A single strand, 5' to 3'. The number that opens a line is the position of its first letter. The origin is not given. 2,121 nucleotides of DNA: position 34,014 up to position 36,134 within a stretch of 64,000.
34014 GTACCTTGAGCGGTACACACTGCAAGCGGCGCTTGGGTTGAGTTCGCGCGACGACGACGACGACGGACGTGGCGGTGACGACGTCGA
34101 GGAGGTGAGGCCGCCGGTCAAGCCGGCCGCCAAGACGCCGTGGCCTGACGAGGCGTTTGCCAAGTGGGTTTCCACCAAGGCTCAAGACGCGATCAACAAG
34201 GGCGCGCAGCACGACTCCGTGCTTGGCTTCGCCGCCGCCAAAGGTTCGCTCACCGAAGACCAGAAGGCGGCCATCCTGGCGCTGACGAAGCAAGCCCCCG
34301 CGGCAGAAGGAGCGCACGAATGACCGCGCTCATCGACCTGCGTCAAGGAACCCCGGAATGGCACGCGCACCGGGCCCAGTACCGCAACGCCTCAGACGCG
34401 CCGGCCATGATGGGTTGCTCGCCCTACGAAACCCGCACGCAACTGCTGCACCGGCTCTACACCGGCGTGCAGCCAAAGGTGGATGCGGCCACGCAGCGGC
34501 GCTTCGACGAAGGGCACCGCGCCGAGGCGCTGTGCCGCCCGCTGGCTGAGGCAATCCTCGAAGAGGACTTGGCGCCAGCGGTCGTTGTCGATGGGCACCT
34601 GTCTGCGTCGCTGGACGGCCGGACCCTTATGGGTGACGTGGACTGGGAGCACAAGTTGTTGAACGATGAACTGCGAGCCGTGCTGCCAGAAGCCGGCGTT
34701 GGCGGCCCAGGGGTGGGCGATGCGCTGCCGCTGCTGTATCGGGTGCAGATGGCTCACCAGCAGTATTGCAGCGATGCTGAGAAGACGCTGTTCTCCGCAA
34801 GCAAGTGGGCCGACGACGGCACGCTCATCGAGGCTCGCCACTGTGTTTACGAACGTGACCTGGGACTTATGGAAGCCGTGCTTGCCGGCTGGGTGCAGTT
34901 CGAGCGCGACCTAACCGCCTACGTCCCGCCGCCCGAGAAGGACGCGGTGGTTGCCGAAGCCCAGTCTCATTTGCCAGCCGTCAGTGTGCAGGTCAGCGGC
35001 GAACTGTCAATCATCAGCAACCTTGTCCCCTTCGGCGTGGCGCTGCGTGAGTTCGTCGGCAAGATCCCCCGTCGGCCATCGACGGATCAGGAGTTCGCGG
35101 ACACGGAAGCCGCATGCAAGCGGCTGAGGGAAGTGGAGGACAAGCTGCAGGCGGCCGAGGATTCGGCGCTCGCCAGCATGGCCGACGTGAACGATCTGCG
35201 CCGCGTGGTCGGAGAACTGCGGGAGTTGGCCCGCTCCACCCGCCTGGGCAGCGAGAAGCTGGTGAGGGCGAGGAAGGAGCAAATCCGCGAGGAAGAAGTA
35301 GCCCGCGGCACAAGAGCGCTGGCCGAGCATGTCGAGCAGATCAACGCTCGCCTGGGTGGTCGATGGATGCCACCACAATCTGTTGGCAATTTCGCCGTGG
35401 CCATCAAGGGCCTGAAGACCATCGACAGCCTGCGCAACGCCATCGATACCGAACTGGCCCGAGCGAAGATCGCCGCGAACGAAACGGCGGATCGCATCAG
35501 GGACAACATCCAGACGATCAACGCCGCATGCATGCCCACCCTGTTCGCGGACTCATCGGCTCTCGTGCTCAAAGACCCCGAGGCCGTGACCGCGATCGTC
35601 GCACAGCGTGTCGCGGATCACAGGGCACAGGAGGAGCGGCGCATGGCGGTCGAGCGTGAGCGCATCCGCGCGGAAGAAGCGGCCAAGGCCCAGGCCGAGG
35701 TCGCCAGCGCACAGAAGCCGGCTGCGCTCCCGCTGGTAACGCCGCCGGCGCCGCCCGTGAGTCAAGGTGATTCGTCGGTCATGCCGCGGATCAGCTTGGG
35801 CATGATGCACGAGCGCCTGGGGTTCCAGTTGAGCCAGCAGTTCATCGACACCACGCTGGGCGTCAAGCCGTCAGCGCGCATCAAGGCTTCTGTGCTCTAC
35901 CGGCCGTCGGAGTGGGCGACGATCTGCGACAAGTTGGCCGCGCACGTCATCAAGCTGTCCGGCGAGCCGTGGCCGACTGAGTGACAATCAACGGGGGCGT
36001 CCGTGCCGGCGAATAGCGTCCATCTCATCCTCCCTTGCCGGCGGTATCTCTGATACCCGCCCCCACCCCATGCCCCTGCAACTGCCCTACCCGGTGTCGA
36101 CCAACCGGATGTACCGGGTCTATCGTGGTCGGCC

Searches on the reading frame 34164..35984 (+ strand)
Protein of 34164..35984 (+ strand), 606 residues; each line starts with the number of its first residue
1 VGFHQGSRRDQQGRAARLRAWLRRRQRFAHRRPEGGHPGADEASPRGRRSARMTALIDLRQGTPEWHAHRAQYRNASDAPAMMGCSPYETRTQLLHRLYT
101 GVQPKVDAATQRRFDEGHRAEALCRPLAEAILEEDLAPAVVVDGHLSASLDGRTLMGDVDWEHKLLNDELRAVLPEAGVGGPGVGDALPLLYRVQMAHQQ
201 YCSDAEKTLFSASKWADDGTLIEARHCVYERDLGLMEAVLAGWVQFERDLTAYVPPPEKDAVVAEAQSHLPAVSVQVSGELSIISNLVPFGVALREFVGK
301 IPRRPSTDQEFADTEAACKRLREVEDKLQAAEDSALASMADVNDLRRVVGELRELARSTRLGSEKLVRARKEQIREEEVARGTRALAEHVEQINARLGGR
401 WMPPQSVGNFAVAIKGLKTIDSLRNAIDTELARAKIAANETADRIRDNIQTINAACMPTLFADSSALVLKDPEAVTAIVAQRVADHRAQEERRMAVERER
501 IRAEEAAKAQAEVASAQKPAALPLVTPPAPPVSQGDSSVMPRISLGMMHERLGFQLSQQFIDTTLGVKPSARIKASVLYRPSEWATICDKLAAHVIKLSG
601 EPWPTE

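Call 10: search_protein_families(library=pfam, proteins=[window:34164-35984:+], max_evalue=0.01)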
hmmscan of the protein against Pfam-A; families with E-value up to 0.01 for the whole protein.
window:34164-35984:+ (606 aa): 1 family
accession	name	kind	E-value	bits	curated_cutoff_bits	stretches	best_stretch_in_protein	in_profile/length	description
PF09588.16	YqaJ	-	6.9e-05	23.6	22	1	65-205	1-149/150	YqaJ-like viral recombinase domain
